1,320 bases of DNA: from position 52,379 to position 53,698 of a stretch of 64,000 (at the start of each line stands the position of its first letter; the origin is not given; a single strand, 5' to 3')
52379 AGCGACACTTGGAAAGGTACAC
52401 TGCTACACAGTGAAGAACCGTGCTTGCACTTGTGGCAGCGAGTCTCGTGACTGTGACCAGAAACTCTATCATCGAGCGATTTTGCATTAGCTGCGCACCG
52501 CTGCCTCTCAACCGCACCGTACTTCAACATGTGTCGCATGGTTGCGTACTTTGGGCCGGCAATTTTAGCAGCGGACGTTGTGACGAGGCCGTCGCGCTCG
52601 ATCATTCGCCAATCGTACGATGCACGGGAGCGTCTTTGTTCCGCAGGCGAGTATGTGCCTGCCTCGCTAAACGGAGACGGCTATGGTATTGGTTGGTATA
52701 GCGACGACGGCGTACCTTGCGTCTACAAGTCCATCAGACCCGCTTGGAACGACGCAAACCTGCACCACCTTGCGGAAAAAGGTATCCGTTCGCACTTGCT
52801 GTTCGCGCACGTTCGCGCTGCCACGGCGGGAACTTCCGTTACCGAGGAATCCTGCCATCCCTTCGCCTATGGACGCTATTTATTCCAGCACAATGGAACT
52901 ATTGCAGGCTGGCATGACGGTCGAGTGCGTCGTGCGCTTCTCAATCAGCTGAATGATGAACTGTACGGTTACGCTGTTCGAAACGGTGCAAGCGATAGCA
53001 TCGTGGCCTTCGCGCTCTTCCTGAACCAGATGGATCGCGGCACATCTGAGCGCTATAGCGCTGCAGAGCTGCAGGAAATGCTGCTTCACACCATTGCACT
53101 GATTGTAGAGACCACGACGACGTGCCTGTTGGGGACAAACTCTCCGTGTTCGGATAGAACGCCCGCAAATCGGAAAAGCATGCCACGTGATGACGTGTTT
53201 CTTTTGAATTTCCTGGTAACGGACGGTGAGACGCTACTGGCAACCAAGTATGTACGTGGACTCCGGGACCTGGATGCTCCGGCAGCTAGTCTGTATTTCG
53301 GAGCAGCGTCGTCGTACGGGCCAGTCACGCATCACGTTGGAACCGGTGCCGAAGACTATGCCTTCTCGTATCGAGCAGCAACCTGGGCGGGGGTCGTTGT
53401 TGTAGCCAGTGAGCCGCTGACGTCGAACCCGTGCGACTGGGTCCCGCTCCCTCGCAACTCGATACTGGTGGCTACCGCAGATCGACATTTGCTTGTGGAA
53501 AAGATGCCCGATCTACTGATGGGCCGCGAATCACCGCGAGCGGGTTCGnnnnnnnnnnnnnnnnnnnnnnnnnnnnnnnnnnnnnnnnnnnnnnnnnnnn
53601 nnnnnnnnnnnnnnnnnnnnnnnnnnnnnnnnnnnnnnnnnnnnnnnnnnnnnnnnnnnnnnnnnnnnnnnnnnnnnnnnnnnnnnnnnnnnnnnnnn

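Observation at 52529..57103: Single 1524-aa gene fusing Dug3-like glutamine amidotransferase, WD40 repeats and a Dug2-like M20 peptidase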

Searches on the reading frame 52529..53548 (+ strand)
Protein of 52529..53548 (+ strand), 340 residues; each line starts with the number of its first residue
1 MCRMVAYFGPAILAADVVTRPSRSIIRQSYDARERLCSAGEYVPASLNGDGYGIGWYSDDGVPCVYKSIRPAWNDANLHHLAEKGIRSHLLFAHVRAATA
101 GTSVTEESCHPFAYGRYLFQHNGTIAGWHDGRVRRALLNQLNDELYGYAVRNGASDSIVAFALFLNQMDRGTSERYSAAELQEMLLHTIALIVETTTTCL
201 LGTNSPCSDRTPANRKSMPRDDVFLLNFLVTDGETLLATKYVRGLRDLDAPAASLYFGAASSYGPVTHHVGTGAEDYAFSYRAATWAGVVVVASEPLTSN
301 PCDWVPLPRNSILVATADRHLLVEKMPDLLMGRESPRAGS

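Call 17: find_homologous_proteins(query=window:52529-53548:+, max_evalue=0.00001)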
Query window:52529-53548:+ (340 aa): 215 proteins with E <= 0.00001 among 6102 candidates; the best 120 are listed.
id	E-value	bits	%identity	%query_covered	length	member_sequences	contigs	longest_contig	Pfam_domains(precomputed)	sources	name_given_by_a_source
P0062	1.2e-77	279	46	96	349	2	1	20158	PF13230.12,PF13522.12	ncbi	ncbi:wd repeat-containing protein, partial [Nannochloropsis gaditana CCMP526]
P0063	2.7e-65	239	42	93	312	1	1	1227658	PF13230.12,PF13522.12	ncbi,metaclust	ncbi:hypothetical protein GUITHDRAFT_64281, partial [Guillardia theta CCMP2712]|metaclust:status=act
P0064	1.9e-58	216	41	96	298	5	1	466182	PF13230.12,PF13522.12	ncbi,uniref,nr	ncbi:glutamine amidotransferase subunit [Entomophthora muscae]|uniref:Glutamine amidotransferase sub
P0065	1.6e-57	213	41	96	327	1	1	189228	PF13230.12,PF13522.12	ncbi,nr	ncbi:glutamine amidotransferase subunit [Massospora cicadina]|nr:glutamine amidotransferase subunit 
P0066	2.7e-57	212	40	94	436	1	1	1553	PF13230.12,PF13522.12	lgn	-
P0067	5.0e-56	208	44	79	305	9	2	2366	PF13230.12,PF13522.12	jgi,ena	-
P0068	5.3e-52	195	37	96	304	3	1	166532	PF13230.12,PF13522.12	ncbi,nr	ncbi:MAG: N-terminal nucleophile aminohydrolase [Piptocephalis tieghemiana]|nr:MAG: N-terminal nucle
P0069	2.8e-51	193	39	96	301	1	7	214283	PF13230.12,PF13522.12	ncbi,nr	ncbi:glutamine amidotransferase subunit [Coemansia sp. RSA 2706]|nr:glutamine amidotransferase subun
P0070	3.8e-51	192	40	94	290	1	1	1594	PF13230.12,PF13522.12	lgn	-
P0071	4.6e-51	192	38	96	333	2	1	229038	PF13230.12,PF13522.12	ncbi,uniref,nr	ncbi:hypothetical protein O0I10_009387 [Lichtheimia ornata]|uniref:Glutamine amidotransferase type-2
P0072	8.8e-51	191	39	93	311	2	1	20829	PF13230.12,PF13522.12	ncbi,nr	ncbi:glutamine amidotransferase subunit [Coemansia sp. RSA 988]|nr:glutamine amidotransferase subuni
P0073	5.6e-50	188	38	95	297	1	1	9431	PF13230.12,PF13522.12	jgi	jgi:ergothioneine biosynthesis protein EgtC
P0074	6.3e-50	188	38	96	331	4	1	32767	PF13230.12,PF13522.12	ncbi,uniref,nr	ncbi:putative glutamine amidotransferase DUG3 [Choanephora cucurbitarum]|uniref:Putative glutamine a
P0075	7.6e-50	188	39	96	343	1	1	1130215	PF13230.12,PF13522.12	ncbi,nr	ncbi:N-terminal nucleophile aminohydrolase [Backusella circina FSU 941]|nr:N-terminal nucleophile am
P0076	8.6e-50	188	38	98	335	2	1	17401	PF13230.12,PF13522.12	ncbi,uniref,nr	ncbi:hypothetical protein INT45_000001 [Circinella minor]|uniref:Glutamine amidotransferase type-2 d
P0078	1.8e-49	187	39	96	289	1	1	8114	PF13230.12,PF13522.12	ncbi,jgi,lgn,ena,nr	ncbi:MAG: class II glutamine amidotransferase [Acidobacteria bacterium]|nr:class II glutamine amidot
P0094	2.4e-45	173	38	96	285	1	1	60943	PF13230.12,PF13522.12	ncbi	ncbi:MAG: ergothioneine biosynthesis protein EgtC [Woeseiaceae bacterium]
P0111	2.8e-43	166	35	95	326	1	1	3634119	PF13230.12,PF13522.12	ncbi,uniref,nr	ncbi:N-terminal nucleophile aminohydrolase [Roridomyces roridus]|uniref:N-terminal nucleophile amino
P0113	9.0e-43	165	36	96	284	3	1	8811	PF13230.12,PF13522.12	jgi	jgi:ergothioneine biosynthesis protein EgtC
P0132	2.2e-38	150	36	94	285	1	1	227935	PF13230.12,PF13522.12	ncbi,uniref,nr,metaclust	ncbi:class II glutamine amidotransferase [Criblamydia sequanensis]|uniref:Glutamine amidotransferase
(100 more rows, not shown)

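Call 25: search_protein_families(library=ncbifam, proteins=[P0064, P0074, P0111, P0078, P0094, P0113, P0073, P0132, P0062, P0063], max_evalue=1e-10)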
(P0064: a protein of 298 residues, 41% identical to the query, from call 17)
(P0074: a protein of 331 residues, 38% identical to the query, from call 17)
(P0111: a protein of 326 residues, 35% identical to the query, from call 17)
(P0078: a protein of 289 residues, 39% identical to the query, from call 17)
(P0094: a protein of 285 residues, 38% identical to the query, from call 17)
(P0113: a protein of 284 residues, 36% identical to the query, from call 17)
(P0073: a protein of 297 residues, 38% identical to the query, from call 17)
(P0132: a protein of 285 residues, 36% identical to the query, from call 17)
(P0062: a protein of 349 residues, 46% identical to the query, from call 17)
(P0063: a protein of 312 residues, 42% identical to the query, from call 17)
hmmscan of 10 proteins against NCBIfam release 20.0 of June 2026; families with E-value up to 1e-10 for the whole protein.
P0064 (298 aa): 1 family
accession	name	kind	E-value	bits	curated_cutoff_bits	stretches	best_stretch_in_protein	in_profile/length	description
TIGR03442.1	TIGR03442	equivalog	3.9e-52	177.1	218.65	1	1-281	1-244/251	ergothioneine biosynthesis protein EgtC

P0074 (331 aa): 1 family
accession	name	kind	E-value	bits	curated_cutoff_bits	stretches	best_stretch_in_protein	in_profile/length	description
TIGR03442.1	TIGR03442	equivalog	3.7e-48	164.1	218.65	1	1-292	1-251/251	ergothioneine biosynthesis protein EgtC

P0111 (326 aa): 1 family
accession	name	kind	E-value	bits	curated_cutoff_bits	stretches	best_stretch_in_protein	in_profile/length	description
TIGR03442.1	TIGR03442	equivalog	4e-45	154.1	218.65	1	1-285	1-243/251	ergothioneine biosynthesis protein EgtC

P0078 (289 aa): 1 family
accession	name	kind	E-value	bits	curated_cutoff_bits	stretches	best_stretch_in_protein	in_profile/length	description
TIGR03442.1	TIGR03442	equivalog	8.6e-58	195.6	218.65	1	1-286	1-250/251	ergothioneine biosynthesis protein EgtC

P0094 (285 aa): 1 family
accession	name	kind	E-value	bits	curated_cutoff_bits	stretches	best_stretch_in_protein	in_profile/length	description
TIGR03442.1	TIGR03442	equivalog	5.2e-66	222.5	218.65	1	1-284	1-251/251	ergothioneine biosynthesis protein EgtC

P0113 (284 aa): 1 family
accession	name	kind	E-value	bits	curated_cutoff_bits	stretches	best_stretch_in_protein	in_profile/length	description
TIGR03442.1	TIGR03442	equivalog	1.9e-63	214.2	218.65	1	1-284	1-251/251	ergothioneine biosynthesis protein EgtC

P0073 (297 aa): 1 family
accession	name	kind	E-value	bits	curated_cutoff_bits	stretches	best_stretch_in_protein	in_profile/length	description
TIGR03442.1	TIGR03442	equivalog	1.1e-62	211.6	218.65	1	1-284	1-250/251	ergothioneine biosynthesis protein EgtC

P0132 (285 aa): 1 family
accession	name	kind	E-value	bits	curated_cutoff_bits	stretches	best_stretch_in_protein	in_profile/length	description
TIGR03442.1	TIGR03442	equivalog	1e-56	192.1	218.65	1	1-280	1-248/251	ergothioneine biosynthesis protein EgtC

P0062 (349 aa): 1 family
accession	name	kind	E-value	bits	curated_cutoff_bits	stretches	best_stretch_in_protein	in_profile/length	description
TIGR03442.1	TIGR03442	equivalog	7.4e-53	179.4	218.65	1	1-312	1-250/251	ergothioneine biosynthesis protein EgtC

P0063 (312 aa): 1 family
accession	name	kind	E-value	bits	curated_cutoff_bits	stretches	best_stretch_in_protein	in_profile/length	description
TIGR03442.1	TIGR03442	equivalog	1.6e-51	175.1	218.65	1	1-226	1-206/251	ergothioneine biosynthesis protein EgtC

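Call 38: search_protein_representatives(protein=window:52529-53548:+)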
Query: 340 residues. Proteins with E-value up to 0.001 (for the whole library): 3135; up to 1e-10: 1411; up to 1e-30: 241. The best 150 are listed.
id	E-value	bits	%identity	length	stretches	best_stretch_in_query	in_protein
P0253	2.0e-171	585.9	80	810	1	1-329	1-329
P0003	8.4e-134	462.3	69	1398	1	1-326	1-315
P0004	2.2e-102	359.0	64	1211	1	1-326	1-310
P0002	4.2e-87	308.8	69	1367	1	118-328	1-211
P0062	3.8e-78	279.3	52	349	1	1-324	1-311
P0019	5.4e-71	255.8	51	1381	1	1-327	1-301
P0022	6.7e-65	235.8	45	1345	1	1-324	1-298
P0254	2.3e-59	217.6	43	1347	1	1-321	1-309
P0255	4.1e-58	213.4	47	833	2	60-318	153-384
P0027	2.3e-57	211.0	41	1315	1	1-322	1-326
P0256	2.4e-57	210.9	45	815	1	1-319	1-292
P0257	1.7e-55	204.8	46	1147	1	1-318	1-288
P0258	2.0e-55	204.6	45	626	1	1-326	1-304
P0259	3.6e-55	203.8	48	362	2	1-264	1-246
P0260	5.0e-55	203.3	45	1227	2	58-323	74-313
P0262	9.1e-55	202.5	40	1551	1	1-324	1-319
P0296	2.6e-44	168.1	36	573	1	1-326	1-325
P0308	5.9e-42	160.3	43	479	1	1-316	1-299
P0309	1.2e-41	159.4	36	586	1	1-325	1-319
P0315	1.2e-40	156.1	45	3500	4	98-244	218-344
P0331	4.3e-39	150.9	37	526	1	1-328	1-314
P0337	1.1e-38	149.5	41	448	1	1-315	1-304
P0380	1.9e-35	138.9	36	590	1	1-317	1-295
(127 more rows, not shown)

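Call 56: find_encoding_contigs(protein=P0078, flank=5000, max_places=3)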
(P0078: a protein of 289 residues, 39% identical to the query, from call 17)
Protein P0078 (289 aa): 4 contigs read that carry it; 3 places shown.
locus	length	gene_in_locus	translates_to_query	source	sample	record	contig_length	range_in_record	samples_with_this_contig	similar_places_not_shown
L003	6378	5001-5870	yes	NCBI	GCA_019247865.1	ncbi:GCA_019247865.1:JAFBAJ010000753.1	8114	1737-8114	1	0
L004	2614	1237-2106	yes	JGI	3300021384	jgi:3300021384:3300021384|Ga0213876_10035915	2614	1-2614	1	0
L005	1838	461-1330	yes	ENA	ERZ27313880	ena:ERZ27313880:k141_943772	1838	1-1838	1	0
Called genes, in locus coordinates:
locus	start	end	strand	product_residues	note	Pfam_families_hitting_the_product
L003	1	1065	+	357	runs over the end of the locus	-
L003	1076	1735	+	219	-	-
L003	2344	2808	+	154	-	PF00588:SpoU_methylase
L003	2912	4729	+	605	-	PF00009:GTP_EFTU, PF01926:MMR_HSR1 (faint), PF22042:EF-G_D2, PF03144:GTP_EFTU_D2, PF00679:EFG_C, PF21018:BipA_C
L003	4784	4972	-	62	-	-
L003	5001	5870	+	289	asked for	PF13230:GATase_4, PF13522:GATase_6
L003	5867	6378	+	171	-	?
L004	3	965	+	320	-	?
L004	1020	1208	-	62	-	-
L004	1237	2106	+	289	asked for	PF13230:GATase_4, PF13522:GATase_6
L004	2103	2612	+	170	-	?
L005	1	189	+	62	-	?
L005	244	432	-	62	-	-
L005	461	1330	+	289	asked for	PF13230:GATase_4, PF13522:GATase_6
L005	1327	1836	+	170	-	?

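Call 57: find_encoding_contigs(protein=P0132, flank=5000, max_places=2)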
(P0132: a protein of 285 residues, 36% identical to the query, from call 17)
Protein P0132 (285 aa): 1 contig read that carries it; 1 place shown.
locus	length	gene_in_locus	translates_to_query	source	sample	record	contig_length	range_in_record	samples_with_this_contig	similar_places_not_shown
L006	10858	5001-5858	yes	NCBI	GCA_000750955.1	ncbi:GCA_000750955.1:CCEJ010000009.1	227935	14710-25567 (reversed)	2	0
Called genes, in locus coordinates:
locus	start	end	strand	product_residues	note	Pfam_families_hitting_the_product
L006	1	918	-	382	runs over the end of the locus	PF00487:FA_desaturase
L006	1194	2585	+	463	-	PF02321:OEP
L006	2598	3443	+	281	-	-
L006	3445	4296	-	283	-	PF01842:ACT (faint), PF00551:Formyl_trans_N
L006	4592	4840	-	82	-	-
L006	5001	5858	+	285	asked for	PF13230:GATase_4, PF13522:GATase_6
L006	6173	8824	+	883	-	PF17900:Peptidase_M1_N, PF01433:Peptidase_M1, PF11940:DUF3458, PF17432:DUF3458_C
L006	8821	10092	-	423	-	PF05496:RuvB_N, PF13173:AAA_14 (weak), PF00004:AAA, PF07728:AAA_5 (weak), PF16193:AAA_assoc_2, PF12002:MgsA_C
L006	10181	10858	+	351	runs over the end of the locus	PF00291:PALP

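Call 58: find_encoding_contigs(protein=P0094, flank=5000, max_places=2)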
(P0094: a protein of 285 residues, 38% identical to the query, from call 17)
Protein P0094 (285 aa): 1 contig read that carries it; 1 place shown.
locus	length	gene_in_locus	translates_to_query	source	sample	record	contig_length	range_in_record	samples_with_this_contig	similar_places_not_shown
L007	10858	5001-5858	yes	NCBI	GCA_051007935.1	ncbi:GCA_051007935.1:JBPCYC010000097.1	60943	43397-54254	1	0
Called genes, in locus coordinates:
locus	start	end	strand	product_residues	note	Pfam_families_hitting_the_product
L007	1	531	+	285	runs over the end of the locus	PF00702:Hydrolase, PF13419:HAD_2, PF13242:Hydrolase_like (weak)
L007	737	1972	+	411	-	PF25371:DUF7884 (weak), PF02353:CMAS, PF05175:MTS (weak), PF13489:Methyltransf_23 (weak), PF13847:Methyltransf_31, PF08241:Methyltransf_11, PF08242:Methyltransf_12 (weak), PF13649:Methyltransf_25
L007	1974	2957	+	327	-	PF01266:DAO, PF01494:FAD_binding_3 (weak), PF07992:Pyr_redox_2 (weak), PF13450:NAD_binding_8 (weak), PF22578:GGR_cat (weak)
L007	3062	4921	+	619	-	PF07676:PD40 (weak)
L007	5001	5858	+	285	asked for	PF13230:GATase_4, PF13522:GATase_6 (weak)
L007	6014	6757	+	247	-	PF04893:Yip1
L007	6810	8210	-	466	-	PF00171:Aldedh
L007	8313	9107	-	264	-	PF13483:Lactamase_B_3, PF12706:Lactamase_B_2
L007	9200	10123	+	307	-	PF00126:HTH_1, PF03466:LysR_substrate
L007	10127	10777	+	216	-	PF03473:MOSC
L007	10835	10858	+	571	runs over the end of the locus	PF08240:ADH_N, PF00107:ADH_zinc_N, PF13602:ADH_zinc_N_2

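Call 59: list_cluster_members(proteins=[P0308, P0331, P0296, P0309, P0337, P0380, P0254, P0262, P0315, P0185])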
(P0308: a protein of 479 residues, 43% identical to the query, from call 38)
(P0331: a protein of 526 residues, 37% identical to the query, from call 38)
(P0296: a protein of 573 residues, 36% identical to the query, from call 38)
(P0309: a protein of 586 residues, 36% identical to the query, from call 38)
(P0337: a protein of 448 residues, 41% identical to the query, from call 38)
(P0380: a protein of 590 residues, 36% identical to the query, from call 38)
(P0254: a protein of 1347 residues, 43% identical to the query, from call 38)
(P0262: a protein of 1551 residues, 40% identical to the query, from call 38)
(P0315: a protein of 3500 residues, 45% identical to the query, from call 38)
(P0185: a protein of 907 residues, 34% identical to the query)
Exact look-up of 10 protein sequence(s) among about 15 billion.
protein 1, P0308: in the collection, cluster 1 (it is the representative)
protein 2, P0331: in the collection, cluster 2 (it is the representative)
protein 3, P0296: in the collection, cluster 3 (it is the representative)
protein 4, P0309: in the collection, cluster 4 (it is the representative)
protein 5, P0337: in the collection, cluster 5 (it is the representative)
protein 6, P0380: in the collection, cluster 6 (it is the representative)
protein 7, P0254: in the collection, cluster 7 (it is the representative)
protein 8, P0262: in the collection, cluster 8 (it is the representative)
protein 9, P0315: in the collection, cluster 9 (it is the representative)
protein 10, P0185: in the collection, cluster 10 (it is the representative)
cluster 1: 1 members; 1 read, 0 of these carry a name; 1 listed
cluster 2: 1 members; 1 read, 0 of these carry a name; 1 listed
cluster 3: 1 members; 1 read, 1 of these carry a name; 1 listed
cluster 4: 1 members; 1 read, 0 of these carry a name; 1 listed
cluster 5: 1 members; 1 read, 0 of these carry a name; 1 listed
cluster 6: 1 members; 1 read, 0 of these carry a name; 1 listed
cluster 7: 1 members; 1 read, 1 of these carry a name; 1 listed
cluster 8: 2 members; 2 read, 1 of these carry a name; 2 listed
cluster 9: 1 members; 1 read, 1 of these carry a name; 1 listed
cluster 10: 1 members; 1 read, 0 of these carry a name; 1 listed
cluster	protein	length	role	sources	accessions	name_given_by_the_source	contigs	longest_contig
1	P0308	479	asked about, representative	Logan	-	-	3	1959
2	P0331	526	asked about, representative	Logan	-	-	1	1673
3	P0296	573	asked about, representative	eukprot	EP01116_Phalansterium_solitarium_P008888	TRINITY_DN22858_c0_g1_i1.p1 TRINITY_DN22858_c0_g1~~TRINITY_DN22858_c0_g1_i1.p1 ORF ...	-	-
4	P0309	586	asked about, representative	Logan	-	-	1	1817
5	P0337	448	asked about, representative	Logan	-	-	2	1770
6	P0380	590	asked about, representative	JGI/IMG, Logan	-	-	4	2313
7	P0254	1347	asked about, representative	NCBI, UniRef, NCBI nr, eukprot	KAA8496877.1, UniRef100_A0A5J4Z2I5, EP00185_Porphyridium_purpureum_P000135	putative di- and tripeptidase DUG2 [Porphyridium purpureum] | Putative di-and tripeptidase DUG2 n=1 Tax=Porphyridium purpureum TaxID=35688 ... | POR5150..scf208_2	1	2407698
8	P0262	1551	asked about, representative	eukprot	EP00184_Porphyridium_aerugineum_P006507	CAMPEP_0184695382 /NCGR_PEP_ID=MMETSP0313-20130426/3026_1 /TAXON_ID=2792 ...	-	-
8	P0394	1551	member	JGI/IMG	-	-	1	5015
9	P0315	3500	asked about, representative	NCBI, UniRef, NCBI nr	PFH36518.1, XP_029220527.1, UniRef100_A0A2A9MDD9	hypothetical protein BESB_047100 [Besnoitia besnoiti] | Glutamine amidotransferase type-2 domain-containing protein n=1 Tax=Besnoitia besnoiti ...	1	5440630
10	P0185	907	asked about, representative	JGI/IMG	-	-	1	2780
